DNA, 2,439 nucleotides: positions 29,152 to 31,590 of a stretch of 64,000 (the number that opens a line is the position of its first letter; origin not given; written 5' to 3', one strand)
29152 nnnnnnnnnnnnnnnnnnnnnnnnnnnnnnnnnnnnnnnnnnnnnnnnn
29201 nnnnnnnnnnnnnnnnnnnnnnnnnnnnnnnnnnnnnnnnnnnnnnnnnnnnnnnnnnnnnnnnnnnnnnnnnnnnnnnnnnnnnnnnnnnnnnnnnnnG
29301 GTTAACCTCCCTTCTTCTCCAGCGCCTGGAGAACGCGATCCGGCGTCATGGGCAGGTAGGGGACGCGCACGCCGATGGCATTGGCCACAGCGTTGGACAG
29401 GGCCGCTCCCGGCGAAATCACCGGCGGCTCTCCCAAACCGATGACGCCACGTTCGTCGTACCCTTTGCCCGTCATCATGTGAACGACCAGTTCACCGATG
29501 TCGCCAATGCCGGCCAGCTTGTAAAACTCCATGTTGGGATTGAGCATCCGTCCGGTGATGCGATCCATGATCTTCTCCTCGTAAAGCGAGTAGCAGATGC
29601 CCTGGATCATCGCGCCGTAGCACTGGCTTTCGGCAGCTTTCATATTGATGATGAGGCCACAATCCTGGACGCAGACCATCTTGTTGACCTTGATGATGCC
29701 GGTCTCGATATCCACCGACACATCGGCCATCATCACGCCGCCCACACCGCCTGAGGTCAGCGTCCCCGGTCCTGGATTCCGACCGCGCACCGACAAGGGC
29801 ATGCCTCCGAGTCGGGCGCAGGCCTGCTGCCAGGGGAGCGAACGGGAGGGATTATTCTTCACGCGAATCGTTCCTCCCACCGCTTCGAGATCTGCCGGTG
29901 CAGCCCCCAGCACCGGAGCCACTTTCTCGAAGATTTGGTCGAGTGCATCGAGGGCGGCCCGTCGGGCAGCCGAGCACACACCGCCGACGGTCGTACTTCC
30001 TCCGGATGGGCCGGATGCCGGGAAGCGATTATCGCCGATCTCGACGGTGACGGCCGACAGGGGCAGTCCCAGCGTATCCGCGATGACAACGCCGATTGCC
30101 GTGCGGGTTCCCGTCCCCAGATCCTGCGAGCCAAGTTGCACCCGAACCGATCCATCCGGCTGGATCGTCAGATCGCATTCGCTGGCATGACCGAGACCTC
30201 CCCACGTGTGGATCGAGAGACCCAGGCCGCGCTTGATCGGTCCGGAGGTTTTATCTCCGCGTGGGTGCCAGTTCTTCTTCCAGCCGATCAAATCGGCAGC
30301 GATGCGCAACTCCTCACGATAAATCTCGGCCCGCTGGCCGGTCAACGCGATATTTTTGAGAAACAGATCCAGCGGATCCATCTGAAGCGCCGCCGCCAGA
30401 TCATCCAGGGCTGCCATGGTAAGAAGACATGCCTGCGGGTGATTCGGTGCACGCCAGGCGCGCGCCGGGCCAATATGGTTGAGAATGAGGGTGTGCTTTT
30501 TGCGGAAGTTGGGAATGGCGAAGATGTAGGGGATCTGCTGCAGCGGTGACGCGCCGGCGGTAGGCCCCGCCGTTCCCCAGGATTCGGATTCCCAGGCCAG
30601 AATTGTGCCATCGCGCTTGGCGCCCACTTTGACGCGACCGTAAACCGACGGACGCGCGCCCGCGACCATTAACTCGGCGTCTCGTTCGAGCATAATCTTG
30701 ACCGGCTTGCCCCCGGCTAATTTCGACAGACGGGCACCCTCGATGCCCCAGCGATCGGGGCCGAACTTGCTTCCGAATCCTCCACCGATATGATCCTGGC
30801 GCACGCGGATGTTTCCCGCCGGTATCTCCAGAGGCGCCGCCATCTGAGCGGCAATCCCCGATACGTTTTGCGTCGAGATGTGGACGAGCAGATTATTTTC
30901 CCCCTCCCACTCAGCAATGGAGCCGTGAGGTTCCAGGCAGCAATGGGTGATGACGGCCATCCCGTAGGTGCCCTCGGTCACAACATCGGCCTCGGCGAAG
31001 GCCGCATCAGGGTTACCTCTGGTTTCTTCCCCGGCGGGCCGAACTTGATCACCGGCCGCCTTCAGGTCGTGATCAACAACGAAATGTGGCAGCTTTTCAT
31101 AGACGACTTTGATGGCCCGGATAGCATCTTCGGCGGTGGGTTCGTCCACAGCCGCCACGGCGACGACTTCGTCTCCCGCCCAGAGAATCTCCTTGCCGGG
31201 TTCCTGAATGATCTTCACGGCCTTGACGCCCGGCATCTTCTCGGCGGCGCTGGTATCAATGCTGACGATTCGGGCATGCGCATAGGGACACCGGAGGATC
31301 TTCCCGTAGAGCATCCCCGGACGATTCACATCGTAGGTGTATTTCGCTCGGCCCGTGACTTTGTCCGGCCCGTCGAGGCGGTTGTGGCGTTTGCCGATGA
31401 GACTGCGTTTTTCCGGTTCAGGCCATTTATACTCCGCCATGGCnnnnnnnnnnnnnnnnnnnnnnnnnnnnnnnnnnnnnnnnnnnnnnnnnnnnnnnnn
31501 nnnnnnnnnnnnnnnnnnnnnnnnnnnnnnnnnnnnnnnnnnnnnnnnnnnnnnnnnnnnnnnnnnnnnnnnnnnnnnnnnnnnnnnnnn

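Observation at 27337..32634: Tat-exported molybdenum hydroxylase operon with atypical gene order and three uncharacterised accessory ORFs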

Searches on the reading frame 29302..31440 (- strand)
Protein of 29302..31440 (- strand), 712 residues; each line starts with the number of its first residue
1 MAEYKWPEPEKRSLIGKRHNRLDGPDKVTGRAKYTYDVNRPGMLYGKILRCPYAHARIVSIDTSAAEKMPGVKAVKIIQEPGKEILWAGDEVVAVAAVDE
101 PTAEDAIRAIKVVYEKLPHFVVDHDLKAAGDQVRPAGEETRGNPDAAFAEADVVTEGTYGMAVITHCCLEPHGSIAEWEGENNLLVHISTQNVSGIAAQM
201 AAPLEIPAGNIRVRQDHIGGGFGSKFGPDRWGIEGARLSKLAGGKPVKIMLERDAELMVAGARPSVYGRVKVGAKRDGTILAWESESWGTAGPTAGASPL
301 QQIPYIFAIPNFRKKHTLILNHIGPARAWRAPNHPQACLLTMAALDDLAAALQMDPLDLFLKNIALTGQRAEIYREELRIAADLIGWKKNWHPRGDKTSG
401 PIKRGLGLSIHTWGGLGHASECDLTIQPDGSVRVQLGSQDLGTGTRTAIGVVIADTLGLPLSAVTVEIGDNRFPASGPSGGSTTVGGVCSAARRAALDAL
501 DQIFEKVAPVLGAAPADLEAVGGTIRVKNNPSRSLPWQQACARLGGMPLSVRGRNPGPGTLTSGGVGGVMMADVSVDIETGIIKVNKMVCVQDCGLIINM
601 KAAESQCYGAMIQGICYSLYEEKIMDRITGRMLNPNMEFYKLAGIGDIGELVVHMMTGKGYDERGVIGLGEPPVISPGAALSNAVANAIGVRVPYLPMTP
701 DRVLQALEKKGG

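Call 3: search_protein_families(library=pfam, proteins=[window:29302-31440:-], max_evalue=0.01)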
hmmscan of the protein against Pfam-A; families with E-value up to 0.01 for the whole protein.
window:29302-31440:- (712 aa): 3 families
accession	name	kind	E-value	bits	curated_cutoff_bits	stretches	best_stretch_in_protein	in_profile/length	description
PF20256.3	MoCoBD_2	-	1.5e-52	179.3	27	1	382-648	3-282/283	Molybdopterin cofactor-binding domain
PF02738.23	MoCoBD_1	-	1.1e-48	166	27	1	139-363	13-243/244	Molybdopterin cofactor-binding domain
PF01315.27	Ald_Xan_dh_C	-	5.7e-20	72.1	31.3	2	29-75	1-47/110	Aldehyde oxidase and xanthine dehydrogenase, a/b hammerhead domain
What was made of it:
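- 29302..31440 (-): Large molybdopterin subunit (712 aa) of the xanthine-oxidase family. Catalytic Glu671 and Gln191 are present. Phe226, Ser298, Pro332 and Trp413 occupy the substrate-determining positions. Pfam call 3.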

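Call 4: search_protein_families(library=ncbifam, proteins=[window:29302-31440:-], max_evalue=0.01)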
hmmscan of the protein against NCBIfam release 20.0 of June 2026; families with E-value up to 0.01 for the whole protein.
window:29302-31440:- (712 aa): 13 families
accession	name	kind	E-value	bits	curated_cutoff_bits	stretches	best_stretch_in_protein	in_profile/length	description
NF043082.1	XdhA_XDHase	equivalog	2e-102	343.7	780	2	85-711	98-756/758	xanthine dehydrogenase subunit XdhA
NF007426.0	PRK09970.1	equivalog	3.8e-101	339.4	916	2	85-711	103-759/761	xanthine dehydrogenase molybdenum-binding subunit XdhA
NF041671.1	peri_hyde_PaoC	equivalog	7.4e-94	315.5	1180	1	11-709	14-733/735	aldehyde oxidoreductase molybdenum-binding subunit PaoC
TIGR03194.1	4hydrxCoA_A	equivalog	4.8e-90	303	994.55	1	21-707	3-746/746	4-hydroxybenzoyl-CoA reductase subunit alpha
NF041018.1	glyceraldDH_alpha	equivalog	2.7e-71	241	790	2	83-703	98-740/741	glyceraldehyde dehydrogenase subunit alpha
TIGR03196.1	pucD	equivalog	8.9e-68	229.4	783.65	2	15-366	3-379/763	xanthine dehydrogenase subunit D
NF045668.1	pterin_aldehy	equivalog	2.7e-67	227.6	1100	2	85-708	274-905/905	molybdopterin-dependent aldehyde oxidoreductase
NF040766.1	CODH_aero_grp5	exception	3.5e-56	190.8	950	3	84-538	100-588/785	aerobic carbon-monoxide dehydrogenase large subunit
TIGR03313.1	Se_sel_red_Mo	hypoth_equivalog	4.8e-51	173.5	1101.9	3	376-709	619-951/951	molybdopterin-dependent oxidoreductase Mo/Fe-S-binding subunit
TIGR03311.1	Se_dep_XDH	equivalog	1.4e-45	155.8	830.45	2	6-498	153-673/848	selenium-dependent xanthine dehydrogenase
TIGR02965.1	xanthine_xdhB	equivalog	3.4e-45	154.5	849.5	2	25-370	11-381/758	xanthine dehydrogenase molybdopterin binding subunit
TIGR02416.1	CO_dehy_Mo_lg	equivalog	2.4e-43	148.3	991.15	3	415-704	471-768/770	aerobic carbon-monoxide dehydrogenase large subunit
TIGR02969.1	mam_aldehyde_ox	subfamily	1.4e-31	108.9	1912.3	1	14-657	575-1246/1330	aldehyde oxidase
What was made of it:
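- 29302..31440 (-): NCBIfam gives no cut-off reached (call 4).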

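Call 5: search_solved_structures(query=window:29302-31440:-, max_evalue=1e-10)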
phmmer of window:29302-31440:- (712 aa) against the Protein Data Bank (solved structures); distinct sequences matched with E-value up to 1e-10: 42.
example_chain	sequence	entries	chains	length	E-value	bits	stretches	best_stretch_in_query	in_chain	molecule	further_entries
5g5h_C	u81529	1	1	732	3.6e-69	237.2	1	12-707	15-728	Aldehyde oxidoreductase molybdenum-binding subunit PaoC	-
5g5g_C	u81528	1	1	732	5.7e-69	236.5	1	12-707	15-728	PUTATIVE XANTHINE DEHYDROGENASE YAGS FAD-BINDING SUBUNIT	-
1rm6_A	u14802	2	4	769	8.1e-60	206.3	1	11-710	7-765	4-hydroxybenzoyl-CoA reductase alpha subunit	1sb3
5y6q_C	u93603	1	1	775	4.4e-56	193.9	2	90-514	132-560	Aldehyde oxidase large subunit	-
8uem_A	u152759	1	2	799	3.8e-48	167.7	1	85-708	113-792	Carbon monoxide dehydrogenase (Large chain), CoxL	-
8gy3_C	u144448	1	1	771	3.7e-43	151.2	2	10-277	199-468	Large subunit of aldehyde dehydrogenase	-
7dqx_A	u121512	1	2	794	5.6e-43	150.6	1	403-705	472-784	6-hydroxypseudooxynicotine dehydrogenase complex subunit gamma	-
4zoh_A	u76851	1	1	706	1.9e-42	148.9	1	15-699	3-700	Putative oxidoreductase molybdopterin-binding subunit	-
1sij_A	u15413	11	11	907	3.3e-42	148.1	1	85-708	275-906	Aldehyde oxidoreductase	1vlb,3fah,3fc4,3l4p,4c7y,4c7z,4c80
1t3q_B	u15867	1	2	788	5.5e-40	140.7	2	422-709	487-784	quinoline 2-oxidoreductase large subunit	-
1dgj_A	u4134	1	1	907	6.3e-40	140.5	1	84-707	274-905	ALDEHYDE OXIDOREDUCTASE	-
3hrd_A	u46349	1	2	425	6.5e-37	130.6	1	14-369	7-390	Nicotinate dehydrogenase large molybdopterin subunit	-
2e1q_A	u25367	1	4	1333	1.3e-35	126.3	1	12-675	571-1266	Xanthine dehydrogenase/oxidase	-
2ckj_A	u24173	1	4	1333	2.3e-35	125.5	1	12-675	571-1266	XANTHINE OXIDOREDUCTASE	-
3sr6_C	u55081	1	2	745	9.9e-35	123.3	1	25-689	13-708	Xanthine dehydrogenase/oxidase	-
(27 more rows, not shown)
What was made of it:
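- PaoC is the best PDB hit (call 5). HcrA is the second-best PDB relative of the Mo subunit (call 5).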

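Call 9: find_homologous_proteins(query=window:29302-31440:-, max_evalue=1e-30)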
Query window:29302-31440:- (712 aa): 7956 proteins with E <= 1e-30 among 8000 candidates; the best 120 are listed.
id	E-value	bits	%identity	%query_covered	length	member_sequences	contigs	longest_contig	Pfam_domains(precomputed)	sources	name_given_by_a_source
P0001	0.0e+0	1579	97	100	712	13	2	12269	PF02738.24,PF20256.4,PF01315.28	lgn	-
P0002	0.0e+0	1280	77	100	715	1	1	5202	PF02738.24,PF20256.4,PF01315.28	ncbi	-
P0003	0.0e+0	1272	77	100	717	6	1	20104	PF02738.24,PF20256.4,PF01315.28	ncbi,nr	ncbi:MAG TPA: xanthine dehydrogenase family protein molybdopterin-binding subunit [Blastocatellia ba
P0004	0.0e+0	1269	76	100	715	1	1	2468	PF02738.24,PF20256.4,PF01315.28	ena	-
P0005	0.0e+0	1267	76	100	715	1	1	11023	PF02738.24,PF20256.4,PF01315.28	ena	-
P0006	0.0e+0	1267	76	100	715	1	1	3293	PF02738.24,PF20256.4,PF01315.28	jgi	-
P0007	0.0e+0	1266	76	100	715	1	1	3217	PF02738.24,PF20256.4,PF01315.28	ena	-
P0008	0.0e+0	1266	78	100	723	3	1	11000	PF02738.24,PF20256.4,PF01315.28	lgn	-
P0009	0.0e+0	1265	76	100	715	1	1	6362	PF02738.24,PF20256.4,PF01315.28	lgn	-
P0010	0.0e+0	1265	76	100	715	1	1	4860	PF02738.24,PF20256.4,PF01315.28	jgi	jgi:xanthine dehydrogenase YagR molybdenum-binding subunit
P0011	0.0e+0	1264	76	100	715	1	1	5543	PF02738.24,PF20256.4,PF01315.28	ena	-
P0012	0.0e+0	1264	76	100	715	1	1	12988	PF02738.24,PF20256.4,PF01315.28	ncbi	-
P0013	0.0e+0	1264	76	100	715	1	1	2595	PF02738.24,PF20256.4,PF01315.28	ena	-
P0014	0.0e+0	1263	75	100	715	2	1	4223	PF02738.24,PF20256.4,PF01315.28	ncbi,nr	ncbi:MAG TPA: xanthine dehydrogenase family protein molybdopterin-binding subunit [Blastocatellia ba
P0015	0.0e+0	1263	76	100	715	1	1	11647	PF02738.24,PF20256.4,PF01315.28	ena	-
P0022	0.0e+0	1253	77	100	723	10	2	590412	PF02738.24,PF20256.4,PF01315.28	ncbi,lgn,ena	-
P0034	0.0e+0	1235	74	100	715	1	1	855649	PF02738.24,PF20256.4,PF01315.28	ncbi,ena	-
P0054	0.0e+0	1221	72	100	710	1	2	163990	PF02738.24,PF20256.4,PF01315.28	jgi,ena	-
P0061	0.0e+0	1217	73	100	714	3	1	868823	PF02738.24,PF20256.4,PF01315.28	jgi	jgi:xanthine dehydrogenase YagR molybdenum-binding subunit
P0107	0.0e+0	1200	71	100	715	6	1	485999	PF02738.24,PF20256.4,PF01315.28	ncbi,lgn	ncbi:MAG: xanthine dehydrogenase family protein molybdopterin-binding subunit [Acidobacteriota bacte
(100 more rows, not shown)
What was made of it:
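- The top 120 are 71-97% identical and are all unnamed or called 'YagR'/'xanthine dehydrogenase family', from Blastocatellia and other Acidobacteriota (call 9). Database names given by sources are 'xanthine dehydrogenase YagR' (call 9). Sources name it 'xanthine dehydrogenase family' (call 9).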

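Call 10: find_encoding_contigs(protein=P0022, flank=8000, max_places=2)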
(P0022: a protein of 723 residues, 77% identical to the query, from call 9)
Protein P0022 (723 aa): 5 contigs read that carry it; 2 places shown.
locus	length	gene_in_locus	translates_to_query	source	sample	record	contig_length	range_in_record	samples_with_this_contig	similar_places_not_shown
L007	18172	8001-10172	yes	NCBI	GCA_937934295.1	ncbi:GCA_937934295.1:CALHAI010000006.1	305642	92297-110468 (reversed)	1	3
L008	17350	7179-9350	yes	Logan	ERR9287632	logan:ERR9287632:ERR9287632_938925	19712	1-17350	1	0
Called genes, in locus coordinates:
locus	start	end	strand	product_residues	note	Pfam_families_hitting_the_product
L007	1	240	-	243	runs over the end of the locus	PF03548:LolA, PF17131:TP_0789-like (weak)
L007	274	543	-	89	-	-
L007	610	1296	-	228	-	PF02463:SMC_N, PF00005:ABC_tran, PF13304:AAA_21 (faint)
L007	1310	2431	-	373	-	PF12704:MacB_PCD, PF02687:FtsX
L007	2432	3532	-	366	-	-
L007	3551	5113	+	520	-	PF00089:Trypsin, PF13365:Trypsin_2, PF14685:PDZ_Tricorn (faint), PF00595:PDZ (weak), PF13180:PDZ_2, PF17820:PDZ_6, PF13180:PDZ_2 (weak), PF17820:PDZ_6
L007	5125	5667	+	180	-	PF01471:PG_binding_1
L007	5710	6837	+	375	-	PF02163:Peptidase_M50, PF00571:CBS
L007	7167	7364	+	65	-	-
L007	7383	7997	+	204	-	PF00111:Fer2, PF13085:Fer2_3 (weak), PF01799:Fer2_2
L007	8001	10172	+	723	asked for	PF01315:Ald_Xan_dh_C, PF02738:MoCoBD_1, PF20256:MoCoBD_2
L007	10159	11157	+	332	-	PF00941:FAD_binding_5, PF03450:CO_deh_flav_C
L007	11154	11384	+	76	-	-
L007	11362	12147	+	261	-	PF07040:DUF1326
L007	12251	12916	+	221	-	-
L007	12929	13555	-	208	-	PF02581:TMP-TENI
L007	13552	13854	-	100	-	-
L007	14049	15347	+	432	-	PF00202:Aminotran_3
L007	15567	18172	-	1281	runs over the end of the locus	PF13620:CarboxypepD_reg, PF22904:NOMO1-like_2nd (weak), PF25183:OMP_b-brl_4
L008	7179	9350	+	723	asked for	PF01315:Ald_Xan_dh_C, PF02738:MoCoBD_1, PF20256:MoCoBD_2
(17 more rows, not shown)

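Call 11: find_encoding_contigs(protein=P0034, flank=8000, max_places=2)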
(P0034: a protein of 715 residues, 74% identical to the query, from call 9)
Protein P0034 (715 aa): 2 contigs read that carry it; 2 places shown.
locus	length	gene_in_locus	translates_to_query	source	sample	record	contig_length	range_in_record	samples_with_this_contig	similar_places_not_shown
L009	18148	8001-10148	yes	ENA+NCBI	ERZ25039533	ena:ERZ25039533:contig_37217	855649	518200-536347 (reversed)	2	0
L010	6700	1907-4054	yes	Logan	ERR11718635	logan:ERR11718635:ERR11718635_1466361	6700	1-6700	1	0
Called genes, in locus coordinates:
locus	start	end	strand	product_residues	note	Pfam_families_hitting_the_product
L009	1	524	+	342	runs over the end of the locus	PF06267:DUF1028, PF13432:TPR_16 (weak)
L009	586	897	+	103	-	PF13453:Zn_ribbon_TFIIB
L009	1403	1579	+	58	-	-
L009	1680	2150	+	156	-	PF03793:PASTA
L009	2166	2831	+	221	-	PF00834:Ribul_P_3_epim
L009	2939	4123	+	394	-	PF13512:TPR_18 (faint), PF13525:YfiO, PF13174:TPR_6 (faint)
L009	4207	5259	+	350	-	PF01073:3Beta_HSD (faint), PF01370:Epimerase, PF05368:NmrA (weak), PF07993:NAD_binding_4 (faint), PF13460:NAD_binding_10, PF16363:GDP_Man_Dehyd (faint)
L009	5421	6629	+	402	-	PF02684:LpxB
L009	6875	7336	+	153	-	-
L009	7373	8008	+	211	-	PF00111:Fer2 (weak), PF13085:Fer2_3 (weak), PF01799:Fer2_2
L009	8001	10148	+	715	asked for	PF01315:Ald_Xan_dh_C, PF02738:MoCoBD_1, PF20256:MoCoBD_2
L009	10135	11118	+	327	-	PF00941:FAD_binding_5, PF03450:CO_deh_flav_C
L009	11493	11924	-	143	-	PF00034:Cytochrom_C (weak), PF13442:Cytochrome_CBB3 (weak)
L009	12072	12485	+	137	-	-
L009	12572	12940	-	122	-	PF00216:Bac_DNA_binding, PF18291:HU-HIG (weak)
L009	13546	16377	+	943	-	PF00675:Peptidase_M16, PF05193:Peptidase_M16_C, PF00675:Peptidase_M16, PF05193:Peptidase_M16_C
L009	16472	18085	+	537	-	PF04389:Peptidase_M28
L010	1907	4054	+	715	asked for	PF01315:Ald_Xan_dh_C, PF02738:MoCoBD_1, PF20256:MoCoBD_2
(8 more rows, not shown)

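Call 12: find_encoding_contigs(protein=P0107, flank=8000, max_places=2)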
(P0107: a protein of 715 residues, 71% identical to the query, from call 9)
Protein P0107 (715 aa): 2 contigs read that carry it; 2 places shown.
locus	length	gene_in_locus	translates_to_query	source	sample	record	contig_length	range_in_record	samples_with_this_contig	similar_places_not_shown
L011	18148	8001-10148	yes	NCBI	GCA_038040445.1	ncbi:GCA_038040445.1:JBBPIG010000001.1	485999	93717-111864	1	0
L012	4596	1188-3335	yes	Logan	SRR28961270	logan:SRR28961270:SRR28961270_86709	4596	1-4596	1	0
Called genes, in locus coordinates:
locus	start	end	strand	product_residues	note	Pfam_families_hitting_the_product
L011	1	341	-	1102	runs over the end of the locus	PF26549:Tricorn_N, PF26550:Tricorn_2nd, PF07676:PD40 (weak), PF26550:Tricorn_2nd, PF26549:Tricorn_N, PF07676:PD40 (weak), PF01979:Amidohydro_1, PF07969:Amidohydro_3 (weak), +2 more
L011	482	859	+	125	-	-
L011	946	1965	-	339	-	PF01145:Band_7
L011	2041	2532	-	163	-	PF01957:NfeD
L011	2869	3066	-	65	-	-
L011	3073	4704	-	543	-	PF02113:Peptidase_S13, PF13354:Beta-lactamase2 (faint), PF02113:Peptidase_S13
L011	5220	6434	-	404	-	PF00890:FAD_binding_2 (weak), PF01134:GIDA (weak), PF01266:DAO (weak), PF01494:FAD_binding_3, PF03486:HI0933_like (weak), PF05834:Lycopene_cycl (weak), PF07992:Pyr_redox_2, PF12831:FAD_oxidored (weak), +3 more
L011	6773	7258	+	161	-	-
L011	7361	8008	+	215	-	PF00111:Fer2 (weak), PF13085:Fer2_3 (weak), PF01799:Fer2_2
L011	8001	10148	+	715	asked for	PF01315:Ald_Xan_dh_C, PF02738:MoCoBD_1, PF20256:MoCoBD_2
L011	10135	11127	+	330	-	PF00941:FAD_binding_5, PF03450:CO_deh_flav_C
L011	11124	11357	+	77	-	-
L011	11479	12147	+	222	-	PF07040:DUF1326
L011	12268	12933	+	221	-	-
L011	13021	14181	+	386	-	PF03150:CCP_MauG, PF00034:Cytochrom_C (faint)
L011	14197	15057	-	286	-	PF00483:NTP_transferase, PF12804:NTP_transf_3 (faint)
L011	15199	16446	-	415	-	-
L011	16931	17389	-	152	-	PF00583:Acetyltransf_1, PF13673:Acetyltransf_10, PF13508:Acetyltransf_7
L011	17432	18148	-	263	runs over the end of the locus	PF00106:adh_short, PF08659:KR, PF23441:SDR (weak), PF13561:adh_short_C2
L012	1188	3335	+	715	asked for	PF01315:Ald_Xan_dh_C, PF02738:MoCoBD_1, PF20256:MoCoBD_2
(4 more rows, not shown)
